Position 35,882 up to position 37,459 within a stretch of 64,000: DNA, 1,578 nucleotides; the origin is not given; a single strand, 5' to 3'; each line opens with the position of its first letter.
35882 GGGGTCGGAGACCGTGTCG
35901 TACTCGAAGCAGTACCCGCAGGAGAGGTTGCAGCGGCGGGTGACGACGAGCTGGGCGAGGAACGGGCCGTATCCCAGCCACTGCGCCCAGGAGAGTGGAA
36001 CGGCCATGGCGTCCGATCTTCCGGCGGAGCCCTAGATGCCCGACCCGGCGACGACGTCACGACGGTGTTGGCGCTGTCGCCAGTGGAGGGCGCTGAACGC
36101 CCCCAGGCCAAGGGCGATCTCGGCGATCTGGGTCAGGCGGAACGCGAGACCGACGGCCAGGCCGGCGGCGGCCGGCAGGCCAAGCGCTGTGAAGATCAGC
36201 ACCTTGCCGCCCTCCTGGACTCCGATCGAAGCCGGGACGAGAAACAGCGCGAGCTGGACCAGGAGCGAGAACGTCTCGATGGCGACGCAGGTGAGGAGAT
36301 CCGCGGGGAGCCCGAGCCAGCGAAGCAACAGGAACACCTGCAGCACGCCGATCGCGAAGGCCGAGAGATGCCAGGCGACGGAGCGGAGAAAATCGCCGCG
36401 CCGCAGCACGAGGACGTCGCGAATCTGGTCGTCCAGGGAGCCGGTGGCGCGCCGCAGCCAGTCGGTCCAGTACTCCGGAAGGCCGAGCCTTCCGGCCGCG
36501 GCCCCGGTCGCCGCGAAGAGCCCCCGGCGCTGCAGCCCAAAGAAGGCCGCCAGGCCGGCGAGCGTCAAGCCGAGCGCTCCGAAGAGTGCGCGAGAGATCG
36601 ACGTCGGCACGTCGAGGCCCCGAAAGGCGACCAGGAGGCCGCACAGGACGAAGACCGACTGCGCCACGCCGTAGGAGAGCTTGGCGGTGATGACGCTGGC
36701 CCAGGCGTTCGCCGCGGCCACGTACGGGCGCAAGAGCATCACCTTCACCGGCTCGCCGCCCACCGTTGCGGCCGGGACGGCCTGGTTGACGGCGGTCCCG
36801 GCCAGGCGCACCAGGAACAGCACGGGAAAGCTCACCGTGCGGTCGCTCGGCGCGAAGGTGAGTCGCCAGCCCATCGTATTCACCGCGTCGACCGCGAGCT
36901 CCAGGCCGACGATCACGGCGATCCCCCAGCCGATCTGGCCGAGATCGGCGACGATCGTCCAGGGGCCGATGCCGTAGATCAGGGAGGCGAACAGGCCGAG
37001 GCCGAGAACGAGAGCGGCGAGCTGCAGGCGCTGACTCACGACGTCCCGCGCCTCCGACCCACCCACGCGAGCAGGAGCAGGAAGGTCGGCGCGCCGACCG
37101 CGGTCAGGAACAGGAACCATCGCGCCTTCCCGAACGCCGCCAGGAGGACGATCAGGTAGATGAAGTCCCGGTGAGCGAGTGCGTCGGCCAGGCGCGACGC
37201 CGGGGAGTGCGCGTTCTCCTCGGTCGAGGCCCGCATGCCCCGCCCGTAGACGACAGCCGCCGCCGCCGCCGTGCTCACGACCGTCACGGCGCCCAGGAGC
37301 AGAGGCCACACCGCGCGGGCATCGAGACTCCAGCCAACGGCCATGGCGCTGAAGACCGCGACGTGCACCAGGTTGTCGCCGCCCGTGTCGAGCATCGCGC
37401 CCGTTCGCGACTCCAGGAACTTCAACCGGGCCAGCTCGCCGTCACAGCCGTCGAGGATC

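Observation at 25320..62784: Nine intergenic copies of one ECF-type promoter motif (GAAYC-N17/18-CGTCNYA) outline an envelope regulon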

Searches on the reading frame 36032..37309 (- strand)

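Call 17: search_protein_families(library=pfam, proteins=[window:36032-37309:-], max_evalue=0.001)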
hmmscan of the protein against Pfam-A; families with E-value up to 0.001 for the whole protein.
window:36032-37309:- (425 aa): 1 family
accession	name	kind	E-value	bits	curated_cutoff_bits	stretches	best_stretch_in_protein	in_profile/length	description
PF03706.18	LPG_synthase_TM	-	7.4e-23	81.9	33.4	1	97-395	2-295/302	Lysylphosphatidylglycerol synthase TM region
